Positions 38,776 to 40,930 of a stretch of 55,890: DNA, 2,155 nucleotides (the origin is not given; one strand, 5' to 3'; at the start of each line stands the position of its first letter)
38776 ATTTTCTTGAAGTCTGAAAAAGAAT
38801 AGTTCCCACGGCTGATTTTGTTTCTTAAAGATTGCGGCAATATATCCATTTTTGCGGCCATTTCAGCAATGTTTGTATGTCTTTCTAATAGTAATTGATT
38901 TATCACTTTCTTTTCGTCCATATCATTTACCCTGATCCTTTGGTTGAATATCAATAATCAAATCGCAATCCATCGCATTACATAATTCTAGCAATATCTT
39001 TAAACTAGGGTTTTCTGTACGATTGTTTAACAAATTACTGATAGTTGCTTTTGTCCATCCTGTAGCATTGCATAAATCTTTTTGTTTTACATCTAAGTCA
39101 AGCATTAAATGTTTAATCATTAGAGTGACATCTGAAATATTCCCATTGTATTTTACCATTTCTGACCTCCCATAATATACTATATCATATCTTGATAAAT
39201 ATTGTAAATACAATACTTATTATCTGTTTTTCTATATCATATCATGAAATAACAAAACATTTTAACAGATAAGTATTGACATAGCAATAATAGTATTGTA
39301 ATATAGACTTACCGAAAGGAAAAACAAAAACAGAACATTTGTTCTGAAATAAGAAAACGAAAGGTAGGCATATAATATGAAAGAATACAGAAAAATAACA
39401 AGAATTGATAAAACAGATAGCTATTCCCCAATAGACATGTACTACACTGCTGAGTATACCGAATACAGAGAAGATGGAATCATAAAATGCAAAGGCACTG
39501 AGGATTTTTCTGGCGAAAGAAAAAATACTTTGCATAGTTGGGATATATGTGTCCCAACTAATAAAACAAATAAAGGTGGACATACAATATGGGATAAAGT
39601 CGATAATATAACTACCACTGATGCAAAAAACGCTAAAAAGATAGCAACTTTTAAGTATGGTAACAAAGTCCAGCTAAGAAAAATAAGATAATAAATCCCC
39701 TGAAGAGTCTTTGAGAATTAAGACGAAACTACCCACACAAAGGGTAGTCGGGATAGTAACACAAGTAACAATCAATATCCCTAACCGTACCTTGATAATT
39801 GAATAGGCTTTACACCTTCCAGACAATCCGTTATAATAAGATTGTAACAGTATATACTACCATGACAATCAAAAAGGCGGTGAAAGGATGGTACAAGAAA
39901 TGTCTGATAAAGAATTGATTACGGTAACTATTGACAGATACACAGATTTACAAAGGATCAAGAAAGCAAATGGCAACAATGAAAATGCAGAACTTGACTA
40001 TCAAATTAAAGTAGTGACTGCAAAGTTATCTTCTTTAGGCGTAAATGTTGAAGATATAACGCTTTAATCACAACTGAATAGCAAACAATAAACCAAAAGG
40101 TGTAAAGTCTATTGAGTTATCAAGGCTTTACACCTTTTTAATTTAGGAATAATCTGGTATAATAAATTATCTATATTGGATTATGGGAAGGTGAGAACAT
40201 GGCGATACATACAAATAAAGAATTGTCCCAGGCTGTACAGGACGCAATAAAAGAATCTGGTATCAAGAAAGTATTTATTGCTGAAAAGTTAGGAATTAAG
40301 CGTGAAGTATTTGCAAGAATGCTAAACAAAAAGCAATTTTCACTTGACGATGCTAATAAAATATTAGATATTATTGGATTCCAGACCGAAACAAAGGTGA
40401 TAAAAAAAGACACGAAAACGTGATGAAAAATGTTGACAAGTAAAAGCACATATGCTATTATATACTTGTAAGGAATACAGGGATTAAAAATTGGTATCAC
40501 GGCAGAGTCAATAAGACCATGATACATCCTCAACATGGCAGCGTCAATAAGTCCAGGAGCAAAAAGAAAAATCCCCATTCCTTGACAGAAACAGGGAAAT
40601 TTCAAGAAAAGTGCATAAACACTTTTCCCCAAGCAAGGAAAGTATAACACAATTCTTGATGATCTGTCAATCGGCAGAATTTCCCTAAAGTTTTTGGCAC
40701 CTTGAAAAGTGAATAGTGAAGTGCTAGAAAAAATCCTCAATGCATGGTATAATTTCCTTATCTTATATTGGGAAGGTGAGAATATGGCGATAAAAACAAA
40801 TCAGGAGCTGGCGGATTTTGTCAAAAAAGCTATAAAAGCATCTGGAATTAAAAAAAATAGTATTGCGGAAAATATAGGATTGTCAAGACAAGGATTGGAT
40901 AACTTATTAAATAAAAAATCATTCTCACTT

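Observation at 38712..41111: Divergent regulatory cluster: two overlapping XRE HTH genes facing a tandemly duplicated promoter-plus-HTH-gene unit, with paired direct repeats between the copies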

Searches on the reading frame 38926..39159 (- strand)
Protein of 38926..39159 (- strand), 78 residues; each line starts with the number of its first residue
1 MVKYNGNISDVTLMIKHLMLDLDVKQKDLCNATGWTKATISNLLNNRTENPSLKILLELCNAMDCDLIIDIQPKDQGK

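Call 6: search_protein_families(library=pfam, max_evalue=0.1, proteins=[window:38926-39159:-])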
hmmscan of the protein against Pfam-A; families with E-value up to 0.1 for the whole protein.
seq(78 aa): 8 families
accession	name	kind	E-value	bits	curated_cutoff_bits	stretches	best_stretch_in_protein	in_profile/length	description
PF13443.12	HTH_26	-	4.9e-12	46.4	22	1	15-67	2-54/63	Cro/C1-type HTH DNA-binding domain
PF01381.28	HTH_3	-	1.3e-07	32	23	1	15-67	1-52/55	Helix-turn-helix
PF13744.12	HTH_37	-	2.4e-06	27.7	27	1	14-71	22-79/80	Helix-turn-helix domain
PF13560.12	HTH_31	-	0.00012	22.7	27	1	16-65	7-56/64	Helix-turn-helix domain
PF24034.1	DUF7343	-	0.00024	21.3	27.6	1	24-46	19-41/62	Domain of unknown function (DUF7343)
PF12802.13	MarR_2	-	0.018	15.7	27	1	23-45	19-42/61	MarR family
PF17762.8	HTH_ParB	-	0.059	14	22.6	1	15-44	12-41/102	ParB HTH domain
PF13545.12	HTH_Crp_2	-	0.096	13.1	27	0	19-45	18-44/70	Crp-like helix-turn-helix domain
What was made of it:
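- Checked: HTH nature: the minus-strand gene 38923-39159 is a clear XRE-type protein (HTH_26 E 4.9e-12, call 6).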

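Call 7: search_protein_families(library=phrogs, max_evalue=0.01, proteins=[window:38926-39159:-])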
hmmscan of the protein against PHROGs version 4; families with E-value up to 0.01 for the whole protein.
seq(78 aa): 13 families
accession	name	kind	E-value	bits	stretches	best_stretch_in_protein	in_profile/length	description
phrog_3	-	transcription regulation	1.2e-08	36.1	1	13-70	91-148/430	transcriptional repressor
phrog_1373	-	transcription regulation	4e-08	34.4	1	13-76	66-128/166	transcriptional regulator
phrog_2339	-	DNA, RNA and nucleotide metabolism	1.2e-07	32.6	1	13-75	28-90/98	HTH DNA binding protein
phrog_8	-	transcription regulation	1.3e-07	32.4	1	14-65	80-130/346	transcriptional regulator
phrog_4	-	transcription regulation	2.3e-07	31.1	1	15-67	141-188/400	transcriptional repressor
phrog_1468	-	transcription regulation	6e-05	23.6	1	9-50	6-47/67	transcriptional repressor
phrog_2967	-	transcription regulation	7.7e-05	23.3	1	13-63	13-62/225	transcriptional regulator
phrog_2136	-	unknown function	0.00027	21.7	1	25-62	45-82/89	-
phrog_296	-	integration and excision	0.00068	19.4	1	3-47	220-264/626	DNA transposition protein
phrog_18318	-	DNA, RNA and nucleotide metabolism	0.00086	20.4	1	14-69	37-92/108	HTH DNA binding protein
phrog_7126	-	DNA, RNA and nucleotide metabolism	0.0016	19.4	1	14-74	23-81/120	HTH DNA binding protein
phrog_24334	-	unknown function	0.0043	18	1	12-66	4-58/190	-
phrog_4031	-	unknown function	0.0056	16.2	1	15-64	523-572/626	-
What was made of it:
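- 38923..39159 (-): XRE-type HTH gene (78 aa). It is the candidate CI-like repressor. HTH_26 4.9e-12, HTH_3 1.3e-7 and phrog_3 repressor 1.2e-8 (calls 6, 7).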

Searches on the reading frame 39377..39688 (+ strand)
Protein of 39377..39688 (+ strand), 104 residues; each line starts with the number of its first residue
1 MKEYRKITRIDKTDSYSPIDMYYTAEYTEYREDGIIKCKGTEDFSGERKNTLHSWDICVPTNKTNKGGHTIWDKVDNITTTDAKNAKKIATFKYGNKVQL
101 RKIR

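Call 6: search_protein_families(library=pfam, max_evalue=0.1, proteins=[window:39377-39688:+])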
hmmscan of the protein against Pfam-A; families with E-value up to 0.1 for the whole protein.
seq(104 aa): 1 family
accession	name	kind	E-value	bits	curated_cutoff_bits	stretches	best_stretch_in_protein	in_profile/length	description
PF10102.14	DUF2341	-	0.034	15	23.4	0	47-97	10-53/84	Domain of unknown function (DUF2341)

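Call 7: search_protein_families(library=phrogs, max_evalue=0.01, proteins=[window:39377-39688:+])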
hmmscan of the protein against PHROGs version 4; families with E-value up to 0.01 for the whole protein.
seq(104 aa): 0 families

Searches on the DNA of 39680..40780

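Call 93: search_rna_families(source=window, start=39680, end=40780, threshold=evalue, max_evalue=10, show_alignments=1)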
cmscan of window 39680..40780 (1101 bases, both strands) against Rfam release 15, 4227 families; matches with E-value up to 10: 11.
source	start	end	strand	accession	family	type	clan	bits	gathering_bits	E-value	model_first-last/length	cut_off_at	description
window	39688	39754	+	RF03152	RAGATH-1-hammerhead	Gene; ribozyme;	-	28.5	56.3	0.022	19-77/77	no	RAGATH-1 hammerhead ribozyme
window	40564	40682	-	RF00515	PyrR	Cis-reg;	-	26.2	54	0.36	1-115/115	no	PyrR binding site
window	40096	40188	-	RF01480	rli52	Cis-reg;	-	25.1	70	0.32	1-95/95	no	Listeria sRNA rli52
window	40564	40622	-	RF02399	NsiR1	Gene; sRNA;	-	20.8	39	0.21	1-60/60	no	Nitrogen stress-induced RNA 1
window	39695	39754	+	RF00163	Hammerhead_1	Gene; ribozyme;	CL00010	20.1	34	0.075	1-45/45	no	Hammerhead ribozyme (type I)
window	40078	40155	-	RF04128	MIR8562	Gene; miRNA;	-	20.1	211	0.45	81-162/242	no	MIR8562 microRNA precursor family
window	40096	40141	-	RF02578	tsr25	Gene; sRNA;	-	19.5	63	0.14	136-181/181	no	S. aureus tsr25 small RNA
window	40557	40715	-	RF00557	L10_leader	Cis-reg; leader;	-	18.9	44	1.8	1-138/138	no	Ribosomal protein L10 leader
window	40053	40140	+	RF02057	STnc40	Gene; sRNA;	-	18.2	45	3.6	1-70/70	no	Salmonella enterica sRNA STnc40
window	40561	40673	-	RF02356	BjrC1505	Gene; sRNA;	-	17.6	50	1.4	1-140/140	no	Alphaproteobacterial sRNA BjrC1505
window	40244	40281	-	RF04344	Plastid-psbA-3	Cis-reg;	CL00153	16.1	48.4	10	7-47/57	no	Plastid-psbA-3 3UTR RNA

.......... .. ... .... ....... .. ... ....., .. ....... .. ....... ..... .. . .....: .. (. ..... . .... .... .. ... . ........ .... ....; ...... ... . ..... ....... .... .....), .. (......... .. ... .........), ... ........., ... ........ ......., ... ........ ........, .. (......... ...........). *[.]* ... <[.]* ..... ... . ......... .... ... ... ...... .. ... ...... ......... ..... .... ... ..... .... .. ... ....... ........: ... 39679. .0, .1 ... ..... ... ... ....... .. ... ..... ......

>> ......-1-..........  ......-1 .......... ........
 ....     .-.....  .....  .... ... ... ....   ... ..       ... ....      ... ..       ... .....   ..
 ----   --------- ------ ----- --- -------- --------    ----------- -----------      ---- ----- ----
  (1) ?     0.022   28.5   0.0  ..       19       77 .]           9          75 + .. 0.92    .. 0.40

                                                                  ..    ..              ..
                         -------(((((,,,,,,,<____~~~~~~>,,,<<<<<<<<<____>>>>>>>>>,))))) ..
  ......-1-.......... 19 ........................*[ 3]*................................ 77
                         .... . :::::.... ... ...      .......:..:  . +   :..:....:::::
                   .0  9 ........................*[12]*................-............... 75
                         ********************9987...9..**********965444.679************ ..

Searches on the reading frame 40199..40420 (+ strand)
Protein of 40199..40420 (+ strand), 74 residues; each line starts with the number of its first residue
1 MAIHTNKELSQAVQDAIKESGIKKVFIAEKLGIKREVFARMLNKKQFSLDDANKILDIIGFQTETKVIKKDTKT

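Call 6: search_protein_families(library=pfam, max_evalue=0.1, proteins=[window:40199-40420:+])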
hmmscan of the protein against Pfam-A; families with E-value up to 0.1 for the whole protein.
seq(74 aa): 5 families
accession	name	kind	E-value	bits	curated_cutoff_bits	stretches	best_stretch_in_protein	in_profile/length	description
PF13443.12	HTH_26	-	0.00094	19.8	22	1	17-62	6-53/63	Cro/C1-type HTH DNA-binding domain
PF13744.12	HTH_37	-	0.018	15.3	27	1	7-66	17-78/80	Helix-turn-helix domain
PF10078.15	DUF2316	-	0.02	15.6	26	1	5-55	7-57/89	Uncharacterized protein conserved in bacteria (DUF2316)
PF23110.1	H1_KCTD8_12_16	-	0.032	14.8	27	1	10-46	14-50/116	KCTD8/12/16 H1 domain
PF20317.4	HTH_60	-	0.033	15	24.1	1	6-73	3-75/140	Helix-turn-helix domain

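Call 7: search_protein_families(library=phrogs, max_evalue=0.01, proteins=[window:40199-40420:+])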
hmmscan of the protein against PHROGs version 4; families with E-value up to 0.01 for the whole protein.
seq(74 aa): 10 families
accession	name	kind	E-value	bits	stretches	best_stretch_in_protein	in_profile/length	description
phrog_1337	-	DNA, RNA and nucleotide metabolism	3.4e-05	24.3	1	5-68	11-74/316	DNA binding protein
phrog_1373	-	transcription regulation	7.9e-05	23.7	1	2-73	57-129/166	transcriptional regulator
phrog_2339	-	DNA, RNA and nucleotide metabolism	0.00031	21.7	1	4-73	21-92/98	HTH DNA binding protein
phrog_4583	-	transcription regulation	0.00085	20.3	1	4-51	6-54/81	transcriptional repressor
phrog_28495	-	unknown function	0.00094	20.6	1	12-72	17-76/100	-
phrog_1728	-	transcription regulation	0.0012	18.9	1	8-62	3-58/380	transcriptional regulator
phrog_4268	-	transcription regulation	0.0023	19.1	1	7-66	34-92/96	transcriptional repressor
phrog_38278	-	unknown function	0.0024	18.9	1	4-63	13-72/180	-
phrog_725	-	transcription regulation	0.0027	18.6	1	12-63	18-65/101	CII-like regulator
phrog_8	-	transcription regulation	0.0055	17.2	1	5-58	73-127/346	transcriptional regulator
